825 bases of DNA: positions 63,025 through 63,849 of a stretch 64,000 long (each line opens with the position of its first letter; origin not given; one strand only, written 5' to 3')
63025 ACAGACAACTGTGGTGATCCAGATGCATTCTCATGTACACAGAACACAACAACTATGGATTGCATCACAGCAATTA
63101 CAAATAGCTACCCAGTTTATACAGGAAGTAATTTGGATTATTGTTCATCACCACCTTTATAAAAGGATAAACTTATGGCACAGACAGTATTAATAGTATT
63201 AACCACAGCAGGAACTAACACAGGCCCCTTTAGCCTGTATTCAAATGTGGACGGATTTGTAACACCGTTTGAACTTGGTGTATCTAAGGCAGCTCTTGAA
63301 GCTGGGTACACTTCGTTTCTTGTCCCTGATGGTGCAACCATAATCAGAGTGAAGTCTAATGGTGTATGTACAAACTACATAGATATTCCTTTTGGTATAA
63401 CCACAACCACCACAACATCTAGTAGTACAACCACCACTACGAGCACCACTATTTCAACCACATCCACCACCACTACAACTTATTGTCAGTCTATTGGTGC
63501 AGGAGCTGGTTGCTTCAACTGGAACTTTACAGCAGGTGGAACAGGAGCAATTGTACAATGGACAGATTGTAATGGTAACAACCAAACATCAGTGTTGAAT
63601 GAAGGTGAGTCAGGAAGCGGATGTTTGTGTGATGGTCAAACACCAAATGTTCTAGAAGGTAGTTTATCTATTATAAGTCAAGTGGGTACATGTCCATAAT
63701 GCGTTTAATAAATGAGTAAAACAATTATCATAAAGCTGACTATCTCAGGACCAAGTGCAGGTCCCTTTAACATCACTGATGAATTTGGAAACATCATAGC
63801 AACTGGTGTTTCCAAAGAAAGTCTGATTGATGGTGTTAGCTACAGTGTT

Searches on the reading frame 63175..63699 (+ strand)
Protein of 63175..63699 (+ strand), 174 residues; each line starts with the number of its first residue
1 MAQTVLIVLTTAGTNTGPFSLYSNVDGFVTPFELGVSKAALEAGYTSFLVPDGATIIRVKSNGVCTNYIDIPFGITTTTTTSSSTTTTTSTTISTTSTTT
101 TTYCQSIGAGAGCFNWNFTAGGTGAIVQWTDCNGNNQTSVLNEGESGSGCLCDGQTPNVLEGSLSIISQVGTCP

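Call 34: find_encoding_contigs(protein=window:63175-63699:+, flank=10000, max_places=4)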
Protein window:63175-63699:+ (174 aa): 24 contigs read that carry it; 3 places shown.
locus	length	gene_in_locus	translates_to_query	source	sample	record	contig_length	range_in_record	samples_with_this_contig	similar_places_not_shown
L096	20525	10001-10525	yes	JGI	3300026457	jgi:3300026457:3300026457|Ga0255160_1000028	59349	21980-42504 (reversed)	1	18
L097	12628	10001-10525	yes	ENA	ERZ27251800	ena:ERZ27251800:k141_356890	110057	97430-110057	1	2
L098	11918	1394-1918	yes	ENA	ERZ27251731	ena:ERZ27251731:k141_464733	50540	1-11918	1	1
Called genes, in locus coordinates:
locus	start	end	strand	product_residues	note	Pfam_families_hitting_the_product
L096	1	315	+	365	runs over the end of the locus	-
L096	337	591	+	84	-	-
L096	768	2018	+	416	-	-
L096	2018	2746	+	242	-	PF25702:CrAss_Ring_2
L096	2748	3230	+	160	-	-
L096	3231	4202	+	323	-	PF24228:CrAss_Ring_1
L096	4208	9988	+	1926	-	-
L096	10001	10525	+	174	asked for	-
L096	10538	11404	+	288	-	-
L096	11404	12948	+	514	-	-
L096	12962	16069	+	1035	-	-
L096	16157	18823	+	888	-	-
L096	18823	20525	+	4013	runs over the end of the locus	-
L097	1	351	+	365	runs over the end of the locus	-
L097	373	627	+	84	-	-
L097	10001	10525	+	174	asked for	-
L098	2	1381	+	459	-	?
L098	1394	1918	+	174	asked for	-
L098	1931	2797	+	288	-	-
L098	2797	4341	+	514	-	-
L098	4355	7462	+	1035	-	-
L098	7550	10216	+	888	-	-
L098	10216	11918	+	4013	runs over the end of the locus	-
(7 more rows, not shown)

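Call 35: find_related_loci(query=L098:10216-11916:+, collection=viral_contigs, flank=10000)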
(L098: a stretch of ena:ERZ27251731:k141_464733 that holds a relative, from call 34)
Query L098:10216-11916:+ (567 aa) in viral_contigs; peptide patterns used: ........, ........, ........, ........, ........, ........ (x = any residue, [..] = any of these).
5 stretches matched a pattern; 3 encode a relative of the query (tblastn E <= 1e-3); 3 distinct loci.
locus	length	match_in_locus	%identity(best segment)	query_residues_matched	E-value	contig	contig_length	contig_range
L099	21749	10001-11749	59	1-567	0e+0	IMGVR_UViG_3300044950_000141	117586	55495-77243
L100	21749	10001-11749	58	1-567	0e+0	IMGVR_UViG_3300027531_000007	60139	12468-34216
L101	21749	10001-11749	58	1-567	0e+0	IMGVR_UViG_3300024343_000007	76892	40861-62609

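Call 37: search_solved_structures(query=L099:16001-21748:+, max_evalue=0.01, show_alignments=1)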
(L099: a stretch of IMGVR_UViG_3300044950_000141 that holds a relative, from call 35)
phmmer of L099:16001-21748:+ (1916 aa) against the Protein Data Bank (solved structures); distinct sequences matched with E-value up to 0.01: 0.

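Call 38: search_protein_families(library=pfam, proteins=[L099:10001-16000:+, L099:16001-21748:+], max_evalue=0.01)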
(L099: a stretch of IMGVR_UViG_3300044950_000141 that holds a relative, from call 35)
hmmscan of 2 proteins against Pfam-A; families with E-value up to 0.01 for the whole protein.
L099:10001-16000:+ (2000 aa): 0 families

L099:16001-21748:+ (1916 aa): 0 families

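Call 39: search_protein_families(library=phrogs, proteins=[L099:10001-16000:+, L099:16001-21748:+], max_evalue=0.001)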
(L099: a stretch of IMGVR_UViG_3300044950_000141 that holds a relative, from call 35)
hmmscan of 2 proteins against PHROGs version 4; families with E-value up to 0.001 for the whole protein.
L099:10001-16000:+ (2000 aa): 0 families

L099:16001-21748:+ (1916 aa): 0 families

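Call 40: search_dna_similar(query=L099:17801-21100:+, collection=phages, mode=protein, max_rows=15, max_evalue=0.001)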
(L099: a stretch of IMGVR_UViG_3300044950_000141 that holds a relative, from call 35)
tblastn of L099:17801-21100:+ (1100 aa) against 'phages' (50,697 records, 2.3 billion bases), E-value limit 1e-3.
Records with a match: 144; places in all: 144; records where one place covers at least 80% of the query: 28.
Best place of each record, by identity: <60% 144.
By first word of the organism name: uncultured 54; Bacteroides 32; Flavobacterium 29; Bacteriophage 7; CrAssphage 7; Cellulophaga 2; IAS 2; Dulem 2; Caudoviricetes 2; crAssphage 2; and 5 more.
By host as written in the record: - 71; Bacteroides intestinalis DSM 108646 25; Flavobacterium psychrophilum 950106-1/1 12; Bacteroides cellulosilyticus 4; Flavobacterium psychrophilum strain FPS-D10 3; Flavobacterium psychrophilum 020612-2/1 3; Homo sapiens 3; Bacteroides intestinalis APC919/174 2; and 15 more.
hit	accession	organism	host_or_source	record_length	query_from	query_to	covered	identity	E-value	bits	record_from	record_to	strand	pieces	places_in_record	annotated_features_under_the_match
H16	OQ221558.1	Bacteroides phage PhiCrAssBcn23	Bacteroides intestinalis DSM 108646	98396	11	1010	91%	24.1%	3e-31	139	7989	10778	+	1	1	putative RNA-polymerase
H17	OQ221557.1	Bacteroides phage PhiCrAssBcn22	Bacteroides intestinalis DSM 108646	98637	11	1010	91%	24.1%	3e-31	139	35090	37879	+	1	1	putative RNA polymerase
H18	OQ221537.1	Bacteroides phage PhiCrAssBcn2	Bacteroides intestinalis DSM 108646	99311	11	1010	91%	24.1%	3e-31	139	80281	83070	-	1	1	putative RNA polymerase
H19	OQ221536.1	Bacteroides phage PhiCrAssBcn1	Bacteroides intestinalis DSM 108646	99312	11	1010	91%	24.1%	3e-31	139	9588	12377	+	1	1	putative RNA polymerase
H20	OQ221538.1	Bacteroides phage PhiCrAssBcn3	Bacteroides intestinalis DSM 108646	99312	11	1010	91%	24.1%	3e-31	139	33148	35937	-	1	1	putative RNA polymerase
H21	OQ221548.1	Bacteroides phage PhiCrAssBcn13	Bacteroides intestinalis DSM 108646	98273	11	1010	91%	24.1%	3e-31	139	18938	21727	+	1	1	putative RNA polymerase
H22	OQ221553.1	Bacteroides phage PhiCrAssBcn18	Bacteroides intestinalis DSM 108646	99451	11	1010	91%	24.1%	3e-31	139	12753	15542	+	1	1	putative RNA-polymerase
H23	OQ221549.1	Bacteroides phage PhiCrAssBcn14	Bacteroides intestinalis DSM 108646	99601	11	1010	91%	24.1%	3e-31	139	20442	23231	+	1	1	putative RNA polymerase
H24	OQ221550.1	Bacteroides phage PhiCrAssBcn15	Bacteroides intestinalis DSM 108646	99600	11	1010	91%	24.1%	3e-31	139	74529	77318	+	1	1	putative RNA polymerase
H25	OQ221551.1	Bacteroides phage PhiCrAssBcn16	Bacteroides intestinalis DSM 108646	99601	11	1010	91%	24.1%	3e-31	139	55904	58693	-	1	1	putative RNA-polymerase subunit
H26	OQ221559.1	Bacteroides phage PhiCrAssBcn24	Bacteroides intestinalis DSM 108646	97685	11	1010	91%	24.1%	3e-31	139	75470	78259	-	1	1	putative RNA polymerase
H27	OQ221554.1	Bacteroides phage PhiCrAssBcn19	Bacteroides intestinalis DSM 108646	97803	11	1010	91%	24.1%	3e-31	139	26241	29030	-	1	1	putative RNA polymerase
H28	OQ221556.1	Bacteroides phage PhiCrAssBcn21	Bacteroides intestinalis DSM 108646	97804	11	1010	91%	24.1%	3e-31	139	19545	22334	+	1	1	putative RNA polymerase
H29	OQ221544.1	Bacteroides phage PhiCrAssBcn9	Bacteroides intestinalis DSM 108646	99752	11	1010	91%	24.1%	3e-31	139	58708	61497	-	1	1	putative RNA-polymerase subunit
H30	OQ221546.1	Bacteroides phage PhiCrAssBcn11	Bacteroides intestinalis DSM 108646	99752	11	1010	91%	24.1%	3e-31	139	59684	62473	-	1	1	putative RNA polymerase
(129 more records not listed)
